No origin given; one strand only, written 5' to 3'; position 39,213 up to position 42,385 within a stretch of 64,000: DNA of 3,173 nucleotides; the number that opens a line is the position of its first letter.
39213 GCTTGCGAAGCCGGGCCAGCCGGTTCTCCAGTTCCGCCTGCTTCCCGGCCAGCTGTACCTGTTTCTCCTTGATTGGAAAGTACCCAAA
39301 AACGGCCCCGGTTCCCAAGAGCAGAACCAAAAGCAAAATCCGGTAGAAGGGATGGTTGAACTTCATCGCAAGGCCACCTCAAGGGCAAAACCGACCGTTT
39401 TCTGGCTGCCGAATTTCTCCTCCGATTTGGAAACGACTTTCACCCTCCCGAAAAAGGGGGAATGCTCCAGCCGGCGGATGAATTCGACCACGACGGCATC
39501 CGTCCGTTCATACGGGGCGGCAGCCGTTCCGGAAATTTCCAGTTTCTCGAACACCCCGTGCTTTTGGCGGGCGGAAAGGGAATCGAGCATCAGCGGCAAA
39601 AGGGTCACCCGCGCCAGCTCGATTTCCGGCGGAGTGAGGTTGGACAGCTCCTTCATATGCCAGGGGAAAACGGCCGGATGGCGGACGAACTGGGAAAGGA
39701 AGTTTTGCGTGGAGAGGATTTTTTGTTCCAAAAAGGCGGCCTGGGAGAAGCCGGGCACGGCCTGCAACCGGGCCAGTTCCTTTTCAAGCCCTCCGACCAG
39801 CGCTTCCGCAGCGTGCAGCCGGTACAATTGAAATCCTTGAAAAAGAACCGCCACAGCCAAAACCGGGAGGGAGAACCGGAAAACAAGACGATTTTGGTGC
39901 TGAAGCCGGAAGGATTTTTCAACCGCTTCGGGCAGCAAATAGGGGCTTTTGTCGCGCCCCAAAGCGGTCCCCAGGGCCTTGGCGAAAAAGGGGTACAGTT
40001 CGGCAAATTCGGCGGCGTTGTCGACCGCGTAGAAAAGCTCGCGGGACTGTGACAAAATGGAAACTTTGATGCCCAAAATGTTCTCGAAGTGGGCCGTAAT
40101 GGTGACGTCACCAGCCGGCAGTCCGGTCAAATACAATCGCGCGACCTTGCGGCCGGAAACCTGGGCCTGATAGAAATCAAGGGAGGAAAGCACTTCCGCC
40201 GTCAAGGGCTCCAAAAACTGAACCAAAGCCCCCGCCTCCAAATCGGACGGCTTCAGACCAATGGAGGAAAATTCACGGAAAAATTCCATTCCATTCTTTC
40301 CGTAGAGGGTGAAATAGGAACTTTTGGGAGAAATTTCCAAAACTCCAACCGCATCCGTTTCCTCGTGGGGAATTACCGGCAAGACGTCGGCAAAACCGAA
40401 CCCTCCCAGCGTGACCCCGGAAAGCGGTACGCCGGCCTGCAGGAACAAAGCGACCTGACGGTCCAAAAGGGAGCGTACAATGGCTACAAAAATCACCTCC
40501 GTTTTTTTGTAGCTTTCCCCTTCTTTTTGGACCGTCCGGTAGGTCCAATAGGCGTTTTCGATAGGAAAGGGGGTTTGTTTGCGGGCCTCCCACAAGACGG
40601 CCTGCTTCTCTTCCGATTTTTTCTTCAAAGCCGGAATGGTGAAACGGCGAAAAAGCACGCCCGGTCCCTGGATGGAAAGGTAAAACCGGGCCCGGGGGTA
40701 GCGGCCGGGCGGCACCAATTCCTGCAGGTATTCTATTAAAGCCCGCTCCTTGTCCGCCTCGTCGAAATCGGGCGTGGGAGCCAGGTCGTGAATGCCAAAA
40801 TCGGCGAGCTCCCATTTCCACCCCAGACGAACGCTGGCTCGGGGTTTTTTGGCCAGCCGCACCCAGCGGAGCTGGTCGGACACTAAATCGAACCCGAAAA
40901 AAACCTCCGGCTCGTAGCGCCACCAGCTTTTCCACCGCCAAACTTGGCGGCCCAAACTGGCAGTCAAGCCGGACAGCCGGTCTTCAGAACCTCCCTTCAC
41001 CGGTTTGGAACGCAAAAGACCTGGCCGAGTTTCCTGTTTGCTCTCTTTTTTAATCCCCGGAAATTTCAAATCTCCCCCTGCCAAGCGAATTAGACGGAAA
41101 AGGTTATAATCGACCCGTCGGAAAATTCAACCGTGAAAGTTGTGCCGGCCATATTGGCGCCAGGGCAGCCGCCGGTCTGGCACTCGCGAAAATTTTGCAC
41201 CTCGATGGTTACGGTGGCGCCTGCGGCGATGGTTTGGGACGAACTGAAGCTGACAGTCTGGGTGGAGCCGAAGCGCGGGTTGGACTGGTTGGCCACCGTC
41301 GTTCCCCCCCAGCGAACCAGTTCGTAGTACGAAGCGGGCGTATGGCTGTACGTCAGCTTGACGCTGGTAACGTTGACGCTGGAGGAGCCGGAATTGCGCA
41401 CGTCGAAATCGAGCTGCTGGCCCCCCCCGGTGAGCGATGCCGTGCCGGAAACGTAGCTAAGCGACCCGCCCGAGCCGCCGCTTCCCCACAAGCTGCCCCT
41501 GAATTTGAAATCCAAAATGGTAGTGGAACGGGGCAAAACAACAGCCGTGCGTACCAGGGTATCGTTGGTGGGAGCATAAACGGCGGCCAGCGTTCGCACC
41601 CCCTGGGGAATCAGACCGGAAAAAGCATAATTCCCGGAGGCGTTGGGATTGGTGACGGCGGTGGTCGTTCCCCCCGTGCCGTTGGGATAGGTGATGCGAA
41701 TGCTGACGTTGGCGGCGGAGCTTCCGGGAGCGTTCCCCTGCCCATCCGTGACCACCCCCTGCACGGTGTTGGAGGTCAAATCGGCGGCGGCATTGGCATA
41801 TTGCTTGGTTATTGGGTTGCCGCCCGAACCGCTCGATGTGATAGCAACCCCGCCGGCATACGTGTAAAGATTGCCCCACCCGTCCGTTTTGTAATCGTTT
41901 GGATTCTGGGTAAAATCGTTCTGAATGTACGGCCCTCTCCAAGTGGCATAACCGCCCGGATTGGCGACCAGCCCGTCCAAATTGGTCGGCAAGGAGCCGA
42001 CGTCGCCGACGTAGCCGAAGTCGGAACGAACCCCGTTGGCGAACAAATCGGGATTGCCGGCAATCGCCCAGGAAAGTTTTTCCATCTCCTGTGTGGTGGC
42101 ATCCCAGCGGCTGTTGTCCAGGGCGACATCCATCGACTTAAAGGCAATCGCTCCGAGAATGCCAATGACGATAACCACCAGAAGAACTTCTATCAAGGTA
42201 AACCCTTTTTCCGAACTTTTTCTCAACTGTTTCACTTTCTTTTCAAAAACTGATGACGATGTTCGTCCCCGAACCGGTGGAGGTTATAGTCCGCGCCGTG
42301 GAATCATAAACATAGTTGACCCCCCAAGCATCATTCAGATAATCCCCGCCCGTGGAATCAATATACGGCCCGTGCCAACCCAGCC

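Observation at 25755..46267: Two complete but non-identical pilus/T2SS-like envelope machines within 20 kb, sharing one set of ATPases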

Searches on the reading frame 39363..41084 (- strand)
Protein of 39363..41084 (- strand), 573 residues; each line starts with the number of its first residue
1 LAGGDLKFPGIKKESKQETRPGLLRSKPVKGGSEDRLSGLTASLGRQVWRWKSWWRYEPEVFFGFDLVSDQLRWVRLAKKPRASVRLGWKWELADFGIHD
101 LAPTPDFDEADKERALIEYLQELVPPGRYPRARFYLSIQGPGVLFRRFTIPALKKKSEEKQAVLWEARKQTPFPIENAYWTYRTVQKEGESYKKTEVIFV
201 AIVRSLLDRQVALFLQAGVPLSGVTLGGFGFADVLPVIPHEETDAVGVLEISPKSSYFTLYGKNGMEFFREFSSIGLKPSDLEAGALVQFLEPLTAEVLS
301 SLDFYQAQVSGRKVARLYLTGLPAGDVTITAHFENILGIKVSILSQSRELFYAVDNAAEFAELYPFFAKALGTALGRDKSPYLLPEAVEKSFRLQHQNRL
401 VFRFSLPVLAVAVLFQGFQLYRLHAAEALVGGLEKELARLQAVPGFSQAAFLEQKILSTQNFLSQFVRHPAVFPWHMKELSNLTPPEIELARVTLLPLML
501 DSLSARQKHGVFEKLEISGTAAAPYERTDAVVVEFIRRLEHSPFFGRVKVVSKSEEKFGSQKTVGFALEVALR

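Call 4: search_protein_families(library=pfam, proteins=[window:39363-41084:-], max_evalue=0.01)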
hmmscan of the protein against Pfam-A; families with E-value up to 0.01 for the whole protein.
window:39363-41084:- (573 aa): 2 families
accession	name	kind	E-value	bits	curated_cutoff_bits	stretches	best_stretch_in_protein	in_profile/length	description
PF11104.14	PilM_2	-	4.4e-09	36.2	27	1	136-271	67-207/340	Type IV pilus assembly protein PilM;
PF05137.18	PilN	-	3e-05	24.4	22.8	1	498-571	14-77/78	Fimbrial assembly protein (PilN)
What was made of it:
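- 39363..41084 (-): PilM-PilN fusion (about 568 aa; likely start at 41069). PilM_2 hit at residues 136-271 and PilN hit at 498-571 (call 4).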

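Call 6: search_protein_families(library=ncbifam, proteins=[window:39363-41084:-], max_evalue=0.01)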
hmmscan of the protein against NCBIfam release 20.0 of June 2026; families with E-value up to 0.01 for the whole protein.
window:39363-41084:- (573 aa): 2 families
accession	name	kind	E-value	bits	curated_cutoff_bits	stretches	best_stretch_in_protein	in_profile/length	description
NF045709.1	Amuc_1101_fam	equivalog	2.2e-12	46.6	650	1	120-219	58-153/608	Amuc_1101 family PilM-like pilus complex protein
TIGR01175.1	pilM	subfamily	1.2e-10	40.9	133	1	137-233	74-171/348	type IV pilus assembly protein PilM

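Call 10: find_homologous_proteins(query=window:39363-41084:-)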
Query window:39363-41084:- (573 aa): 17 proteins with E <= 0.001 among 8000 candidates.
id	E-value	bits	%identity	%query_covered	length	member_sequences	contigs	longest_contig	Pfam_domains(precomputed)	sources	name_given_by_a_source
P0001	0.0e+0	1224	100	96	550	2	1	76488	PF05137.19,PF11104.15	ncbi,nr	ncbi:MAG: hypothetical protein L0196_02105 [candidate division Zixibacteria bacterium]|nr:hypothetic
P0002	0.0e+0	1080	85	99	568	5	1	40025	PF11104.15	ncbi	-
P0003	0.0e+0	1067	83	99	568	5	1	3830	PF11104.15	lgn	-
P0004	0.0e+0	1055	81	99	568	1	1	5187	PF11104.15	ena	-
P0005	0.0e+0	1028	82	96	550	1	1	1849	PF11104.15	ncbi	ncbi:MAG: hypothetical protein ACRECJ_01865 [Limisphaerales bacterium]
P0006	0.0e+0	1023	82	94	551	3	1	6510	PF11104.15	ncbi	ncbi:MAG: hypothetical protein ACM3YF_00960 [Candidatus Zixiibacteriota bacterium]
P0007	0.0e+0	1022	82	96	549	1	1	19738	PF11104.15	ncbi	-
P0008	0.0e+0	1017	80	99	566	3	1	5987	PF11104.15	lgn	-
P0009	0.0e+0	1013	78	99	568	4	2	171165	PF11104.15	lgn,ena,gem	-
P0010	2.3e-285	966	74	99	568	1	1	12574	PF05137.19,PF11104.15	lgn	-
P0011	1.5e-249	848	66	99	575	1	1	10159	-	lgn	-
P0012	3.8e-243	826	66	98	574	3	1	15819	PF11104.15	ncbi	-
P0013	3.0e-234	797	81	75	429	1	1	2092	PF11104.15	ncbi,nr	ncbi:MAG TPA: hypothetical protein VI546_06255, partial [candidate division Zixibacteria bacterium]|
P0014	5.2e-227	773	61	99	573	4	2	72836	PF11104.15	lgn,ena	-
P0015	1.6e-193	663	81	66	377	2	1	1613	-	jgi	jgi:hypothetical protein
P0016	1.0e-21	96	23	76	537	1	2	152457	PF11104.15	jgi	jgi:Tfp pilus assembly protein PilN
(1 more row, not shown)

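Call 12: find_encoding_contigs(protein=P0016, flank=10000, max_places=3)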
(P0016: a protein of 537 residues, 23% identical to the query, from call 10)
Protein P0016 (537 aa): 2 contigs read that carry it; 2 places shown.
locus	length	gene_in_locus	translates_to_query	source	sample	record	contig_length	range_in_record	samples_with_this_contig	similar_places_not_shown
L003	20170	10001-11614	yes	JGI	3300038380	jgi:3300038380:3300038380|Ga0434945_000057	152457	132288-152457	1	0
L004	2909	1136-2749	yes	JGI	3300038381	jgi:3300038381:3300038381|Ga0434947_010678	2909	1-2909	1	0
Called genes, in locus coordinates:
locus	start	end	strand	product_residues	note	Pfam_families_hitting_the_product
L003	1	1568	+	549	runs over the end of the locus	PF05547:Peptidase_M6, PF13585:CHU_C (faint), PF18962:Por_Secre_tail (weak), PF13860:FlgD_ig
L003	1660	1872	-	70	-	PF13451:zf_Tbcl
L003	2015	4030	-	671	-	-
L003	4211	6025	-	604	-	-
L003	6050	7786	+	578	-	PF05157:MshEN, PF00437:T2SSE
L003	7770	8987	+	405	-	PF28597:T2SSF_N, PF00482:T2SSF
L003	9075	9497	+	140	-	PF07963:N_methyl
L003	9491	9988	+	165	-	-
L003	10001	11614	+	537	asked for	PF11104:PilM_2 (weak)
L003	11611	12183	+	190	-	-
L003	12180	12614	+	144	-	-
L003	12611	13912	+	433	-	PF07660:STN (faint), PF03958:Secretin_N (faint), PF00263:Secretin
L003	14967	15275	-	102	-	PF00196:GerE, PF04545:Sigma70_r4 (weak), PF08281:Sigma70_r4_2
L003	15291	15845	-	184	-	-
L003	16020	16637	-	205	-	-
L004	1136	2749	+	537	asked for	PF11104:PilM_2 (weak)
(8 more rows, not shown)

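Call 13: find_encoding_contigs(protein=P0014, flank=10000, max_places=3)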
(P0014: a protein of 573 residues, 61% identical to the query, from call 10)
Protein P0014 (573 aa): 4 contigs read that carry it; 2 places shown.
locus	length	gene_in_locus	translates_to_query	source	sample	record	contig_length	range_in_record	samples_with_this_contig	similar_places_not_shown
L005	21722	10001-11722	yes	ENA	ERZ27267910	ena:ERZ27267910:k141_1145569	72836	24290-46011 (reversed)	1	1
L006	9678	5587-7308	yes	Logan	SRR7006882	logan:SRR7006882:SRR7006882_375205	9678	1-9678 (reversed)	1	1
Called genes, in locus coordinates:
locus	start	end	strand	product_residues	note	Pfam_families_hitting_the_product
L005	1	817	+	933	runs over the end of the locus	PF00515:TPR_1 (faint), PF17874:TPR_MalT (weak), PF13424:TPR_12, PF00158:Sigma54_activat, PF14532:Sigma54_activ_2, PF07728:AAA_5 (weak), PF25601:AAA_lid_14, PF02954:HTH_8, +1 more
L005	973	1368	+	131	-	PF00908:dTDP_sugar_isom, PF14667:Polysacc_synt_C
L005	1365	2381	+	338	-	PF01073:3Beta_HSD, PF01370:Epimerase, PF02719:Polysacc_synt_2, PF04321:RmlD_sub_bind, PF07993:NAD_binding_4, PF13460:NAD_binding_10 (weak), PF16363:GDP_Man_Dehyd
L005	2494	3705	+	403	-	PF14870:PSII_BNR, PF15902:Sortilin-Vps10 (faint), PF02012:BNR (faint)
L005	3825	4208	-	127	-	-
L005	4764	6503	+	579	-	PF05157:MshEN, PF00437:T2SSE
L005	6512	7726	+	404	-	PF28597:T2SSF_N, PF00482:T2SSF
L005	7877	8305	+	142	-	PF07963:N_methyl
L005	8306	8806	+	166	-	PF07963:N_methyl (weak)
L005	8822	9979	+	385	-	PF07963:N_methyl (weak)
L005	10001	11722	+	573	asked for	PF11104:PilM_2 (faint)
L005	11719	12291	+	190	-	-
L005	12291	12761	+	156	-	PF23862:CdsD_C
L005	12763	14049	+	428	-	PF07660:STN, PF03958:Secretin_N (weak), PF00263:Secretin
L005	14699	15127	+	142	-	-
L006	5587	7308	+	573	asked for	PF11104:PilM_2 (faint)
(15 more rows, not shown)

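Call 59: predict_structure(alignment_id=A1)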
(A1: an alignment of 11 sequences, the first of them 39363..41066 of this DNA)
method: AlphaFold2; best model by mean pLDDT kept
length: 567 residues; sequences in the alignment: 11
mean_pLDDT: 66.7   pTM: 0.51
mean pLDDT of the five models: 66.7, 64.8, 62.6, 58.6, 56.7
residues with pLDDT >= 90: 15; 70-90: 279; 50-70: 128; < 50: 145
segments of 3 or more residues with pLDDT < 50: 1-50, 75-84, 87-92, 341-352, 390-399, 418-443, 445-447, 452-463, 494-503
pLDDT, mean of each block of 10 residues (from residue 1): 30 28 34 38 38 71 69 48 47 51 67 70 71 80 84 90 84 85 67 88 85 79 72 79 81 84 76 64 82 88 79 73 84 80 43 57 68 70 54 44 59 52 43 40 48 45 59 86 82 47 63 84 84 84 83 81 84
secondary structure, 60 per line:
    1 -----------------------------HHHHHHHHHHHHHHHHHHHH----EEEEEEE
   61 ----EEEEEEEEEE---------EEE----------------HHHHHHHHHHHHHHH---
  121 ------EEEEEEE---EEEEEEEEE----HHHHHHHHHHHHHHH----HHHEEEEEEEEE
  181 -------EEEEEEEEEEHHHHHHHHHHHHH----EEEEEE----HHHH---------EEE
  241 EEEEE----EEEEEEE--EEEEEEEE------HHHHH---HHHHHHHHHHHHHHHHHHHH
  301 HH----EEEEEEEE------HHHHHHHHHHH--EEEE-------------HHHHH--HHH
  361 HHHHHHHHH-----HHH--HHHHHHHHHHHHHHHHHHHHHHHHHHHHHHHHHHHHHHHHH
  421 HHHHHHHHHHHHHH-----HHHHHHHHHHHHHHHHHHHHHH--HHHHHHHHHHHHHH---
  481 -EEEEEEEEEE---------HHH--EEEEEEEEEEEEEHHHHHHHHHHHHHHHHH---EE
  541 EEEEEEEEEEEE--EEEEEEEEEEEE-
elements in order: H30-49 E54-60 E65-74 E84-86 H103-117 E127-133 E137-145 H150-164 E172-180 E188-197 H198-210 E215-220 H225-228 E238-245 E250-256 E259-266 H273-277 H281-302 E307-314 H321-331 E334-337 H351-355 H358-369 H380-434 H440-461 H464-477 E482-491 E506-518 H519-535 E539-552 E555-566
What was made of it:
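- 39363..41084 (-): The AF2 model (pLDDT 66.7) has an actin-like domain at 54-370, a long helix at 380-477 and a ferredoxin-like domain at 482-566 (call 59).
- On Canonical T2SS (cluster 2): The fusion topology is present (calls 4, 59).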

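Call 63: fold_search(model_id=the predicted structure, library=pdb)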
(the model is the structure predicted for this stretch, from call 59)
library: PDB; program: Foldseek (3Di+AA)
matches with E <= 10: 1482; with E <= 0.001: 85
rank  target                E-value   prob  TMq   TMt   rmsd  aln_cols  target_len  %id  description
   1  5eou_B                2.7e-16  1.00  0.42  0.62   5.9       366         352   16  Pseudomonas aeruginosa PilM:PilN1-12 bound to ATP (released 2016-04-27)
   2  3jc8_Ma               3.2e-15  1.00  0.41  0.61   5.5       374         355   19  Architectural model of the type IVa pilus machine in a piliated state (released 2016-03-16)
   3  5eq6_A                4.5e-15  1.00  0.36  0.53   7.4       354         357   16  Pseudomonas aeruginosa PilM bound to AMP-PNP (released 2016-04-27)
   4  5eox_B                5.7e-15  1.00  0.36  0.52   7.6       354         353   15  Pseudomonas aeruginosa PilM bound to ADP (released 2016-04-27)
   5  5eoy_A                1.0e-14  1.00  0.36  0.53   7.5       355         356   16  Pseudomonas aeruginosa SeMet-PilM bound to ADP (released 2016-04-27)
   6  5eoy_B                1.1e-14  1.00  0.36  0.52   7.4       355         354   15  Pseudomonas aeruginosa SeMet-PilM bound to ADP (released 2016-04-27)
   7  5eq6_B                2.1e-14  1.00  0.35  0.51   7.8       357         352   16  Pseudomonas aeruginosa PilM bound to AMP-PNP (released 2016-04-27)
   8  5eou_A                3.8e-14  1.00  0.39  0.62   6.3       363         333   16  Pseudomonas aeruginosa PilM:PilN1-12 bound to ATP (released 2016-04-27)
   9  5eox_A                4.5e-14  1.00  0.35  0.52   8.6       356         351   15  Pseudomonas aeruginosa PilM bound to ADP (released 2016-04-27)
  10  2ych_A                3.8e-13  1.00  0.41  0.64   5.3       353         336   20  PilM-PilN type IV pilus biogenesis complex (released 2011-05-11)
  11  3wt0_D                7.9e-11  1.00  0.32  0.45   9.5       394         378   13  Crystal Structure Analysis of Cell Division Protein (released 2015-04-29)
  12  7q6d                  8.9e-11  1.00  0.37  0.51   7.1       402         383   12  E. coli FtsA 1-405 ATP 3 Ni (released 2022-09-21)
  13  7q6g                  2.8e-10  1.00  0.35  0.48   7.8       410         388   12  Xenorhabdus poinarii FtsA 1-396 ADP (released 2022-09-21)
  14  3wt0_C                4.2e-10  1.00  0.33  0.47   9.2       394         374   13  Crystal Structure Analysis of Cell Division Protein (released 2015-04-29)
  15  3wt0_A                4.7e-10  1.00  0.33  0.46   9.3       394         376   13  Crystal Structure Analysis of Cell Division Protein (released 2015-04-29)
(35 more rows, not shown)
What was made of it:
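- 39363..41084 (-): Foldseek: PilM 5eou E 2.7e-16 against GspL cytoplasmic domain about 1e-7 (call 63).
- On Canonical T2SS (cluster 2): But the fold is closer to full PilM (E 2.7e-16) than to the GspL cytoplasmic domain (about 1e-7) (call 63).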

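Call 81: search_protein_representatives(alignment_id=A1)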
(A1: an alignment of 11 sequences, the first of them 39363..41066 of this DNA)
Query: 11 sequences, 572 profile positions. Proteins with E-value up to 0.001 (for the whole library): 8909; up to 1e-10: 2454; up to 1e-30: 158. The best 150 are listed.
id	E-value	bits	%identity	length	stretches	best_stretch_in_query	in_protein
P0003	0.0e+00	1089.8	-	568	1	1-572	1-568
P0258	4.3e-108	379.0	-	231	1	342-572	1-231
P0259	9.6e-96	338.2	-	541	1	33-569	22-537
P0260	2.2e-89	317.2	-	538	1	47-570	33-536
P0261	3.7e-88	313.1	-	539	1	26-569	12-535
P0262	4.8e-87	309.5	-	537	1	99-569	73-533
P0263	7.8e-87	308.8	-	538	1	38-567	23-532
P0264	3.6e-86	306.6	-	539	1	86-570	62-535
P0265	9.3e-86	305.2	-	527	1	42-570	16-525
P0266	5.4e-85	302.7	-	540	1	116-570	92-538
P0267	1.2e-83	298.2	-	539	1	36-569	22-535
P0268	7.3e-82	292.4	-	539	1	53-570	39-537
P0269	3.8e-80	286.7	-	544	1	42-569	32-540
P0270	2.0e-79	284.3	-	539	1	28-569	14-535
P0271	4.4e-79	283.2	-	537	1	44-569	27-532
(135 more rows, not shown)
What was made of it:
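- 39363..41084 (-): The family has 158 representatives at E<=1e-30 (call 81).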

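Call 85: find_related_loci(query=A1, collection=metagenome_contigs, flank=10000)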
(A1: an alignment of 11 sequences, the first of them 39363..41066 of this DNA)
Query A1 (567 aa) in metagenome_contigs; peptide patterns used: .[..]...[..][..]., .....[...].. (x = any residue, [..] = any of these).
112 stretches matched a pattern; 13 encode a relative of the query (tblastn E <= 1e-3); 13 distinct loci.
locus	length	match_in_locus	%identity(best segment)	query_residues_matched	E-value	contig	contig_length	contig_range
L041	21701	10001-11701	78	1-567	0e+0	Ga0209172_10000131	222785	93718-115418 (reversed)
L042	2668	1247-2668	81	1-474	0e+0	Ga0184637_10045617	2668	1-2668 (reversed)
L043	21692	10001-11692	62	6-567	0e+0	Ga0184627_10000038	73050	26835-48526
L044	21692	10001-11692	62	6-567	0e+0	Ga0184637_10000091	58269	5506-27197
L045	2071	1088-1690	82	1-201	4e-108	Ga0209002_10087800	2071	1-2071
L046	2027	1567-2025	83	1-153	3e-82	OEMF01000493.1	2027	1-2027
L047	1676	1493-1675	77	1-61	4e-25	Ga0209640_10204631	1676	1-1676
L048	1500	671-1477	28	39-315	7e-24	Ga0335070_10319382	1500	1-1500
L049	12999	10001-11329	22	109-567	2e-19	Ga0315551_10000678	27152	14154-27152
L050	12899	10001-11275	24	130-564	5e-17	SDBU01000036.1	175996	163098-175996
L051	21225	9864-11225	21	104-564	3e-16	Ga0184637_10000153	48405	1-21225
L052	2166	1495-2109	26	109-315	4e-14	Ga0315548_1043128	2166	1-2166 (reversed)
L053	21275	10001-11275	24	130-564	4e-16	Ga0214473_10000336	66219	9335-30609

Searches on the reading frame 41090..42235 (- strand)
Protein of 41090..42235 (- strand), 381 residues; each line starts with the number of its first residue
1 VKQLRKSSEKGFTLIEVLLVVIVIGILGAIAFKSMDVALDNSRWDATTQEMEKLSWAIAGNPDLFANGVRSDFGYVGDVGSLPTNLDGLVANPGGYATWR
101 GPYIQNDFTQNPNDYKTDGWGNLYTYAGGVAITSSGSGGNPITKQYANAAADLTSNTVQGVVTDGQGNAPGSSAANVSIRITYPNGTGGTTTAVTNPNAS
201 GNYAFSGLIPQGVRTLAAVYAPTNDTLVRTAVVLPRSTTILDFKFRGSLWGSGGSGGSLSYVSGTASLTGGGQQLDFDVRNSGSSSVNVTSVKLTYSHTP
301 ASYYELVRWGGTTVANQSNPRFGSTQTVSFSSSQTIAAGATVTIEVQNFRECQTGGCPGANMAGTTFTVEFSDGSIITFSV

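Call 4: search_protein_families(library=pfam, proteins=[window:41090-42235:-], max_evalue=0.01)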
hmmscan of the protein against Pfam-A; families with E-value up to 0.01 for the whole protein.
window:41090-42235:- (381 aa): 2 families
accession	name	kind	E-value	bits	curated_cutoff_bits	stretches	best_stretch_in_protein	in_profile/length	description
PF07963.17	N_methyl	-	8.7e-07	28.7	21.2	1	7-32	2-27/27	Prokaryotic N-terminal methylation motif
PF08334.16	T2SSG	-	0.00062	20.2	21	1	75-145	28-100/108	Type II secretion system (T2SS), protein G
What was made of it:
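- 41090..42235 (-): Large prepilin (381 aa): a GspG-like globular motif followed by Gly/Ser/Thr-rich beta-rich C-terminal modules. N_methyl 28.7 bits; T2SSG 20.2 bits (< 21) (call 4).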

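Call 6: search_protein_families(library=ncbifam, proteins=[window:41090-42235:-], max_evalue=0.01)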
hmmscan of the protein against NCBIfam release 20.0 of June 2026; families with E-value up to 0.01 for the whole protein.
window:41090-42235:- (381 aa): 8 families
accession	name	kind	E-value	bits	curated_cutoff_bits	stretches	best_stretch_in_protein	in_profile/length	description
TIGR01710.1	typeII_sec_gspG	equivalog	2.2e-07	31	88.85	1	10-127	1-102/134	type II secretion system major pseudopilin GspG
TIGR02532.1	IV_pilin_GFxxxE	domain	3.3e-06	26.7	16.3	1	10-31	2-23/24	prepilin-type N-terminal cleavage/methylation domain-containing protein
TIGR01708.2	typeII_sec_gspH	equivalog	1.8e-05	24.8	80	1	9-45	1-37/169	type II secretion system minor pseudopilin GspH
NF041775.1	typeIV_PilA_Myxo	equivalog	0.00055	20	400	1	9-33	10-34/214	type IV pilin protein PilA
NF007862.0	PRK10574.1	equivalog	0.00062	19.9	138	1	8-35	3-30/145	prepilin peptidase-dependent pilin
TIGR02523.1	type_IV_pilV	equivalog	0.0013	19.2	52.2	1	10-40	2-34/139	type IV pilus modification protein PilV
NF040982.1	ComGD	equivalog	0.0056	17.1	70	0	9-32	1-24/139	competence type IV pilus minor pilin ComGD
NF040999.1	pilin_ComGC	equivalog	0.0084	16.3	75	0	9-27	1-19/84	competence type IV pilus major pilin ComGC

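Call 82: predict_structure(protein=window:41090-42235:-)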
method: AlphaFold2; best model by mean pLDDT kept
length: 381 residues; sequences in the alignment: 1
mean_pLDDT: 43.1   pTM: 0.34
mean pLDDT of the five models: 43.1, 40.5, 39.0, 38.1, 37.9
residues with pLDDT >= 90: 0; 70-90: 33; 50-70: 89; < 50: 259
segments of 3 or more residues with pLDDT < 50: 1-4, 34-258, 260-272, 299-302, 351-360
pLDDT, mean of each block of 10 residues (from residue 1): 47 74 78 48 40 32 32 25 27 28 27 33 30 27 25 28 26 33 32 32 31 30 31 32 34 39 44 60 70 59 59 64 59 69 65 44 61 62 52
secondary structure, 60 per line:
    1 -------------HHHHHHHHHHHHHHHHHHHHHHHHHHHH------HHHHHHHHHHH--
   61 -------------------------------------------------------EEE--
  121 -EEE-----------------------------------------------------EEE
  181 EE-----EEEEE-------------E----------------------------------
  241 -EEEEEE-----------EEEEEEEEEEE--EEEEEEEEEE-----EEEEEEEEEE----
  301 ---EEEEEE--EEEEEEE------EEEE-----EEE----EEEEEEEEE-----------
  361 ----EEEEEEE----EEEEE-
elements in order: H14-41 H48-58 E116-118 E122-124 E178-182 E188-192 E242-247 E259-269 E272-281 E287-296 E304-309 E312-318 E325-328 E334-336 E341-349 E365-371 E376-380
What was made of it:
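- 41090..42235 (-): The structure model was unusable (call 82).
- Tried and rejected: Single-sequence AlphaFold of the 381-aa pilin failed (pLDDT 43, call 82), and no fold search was run on it.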
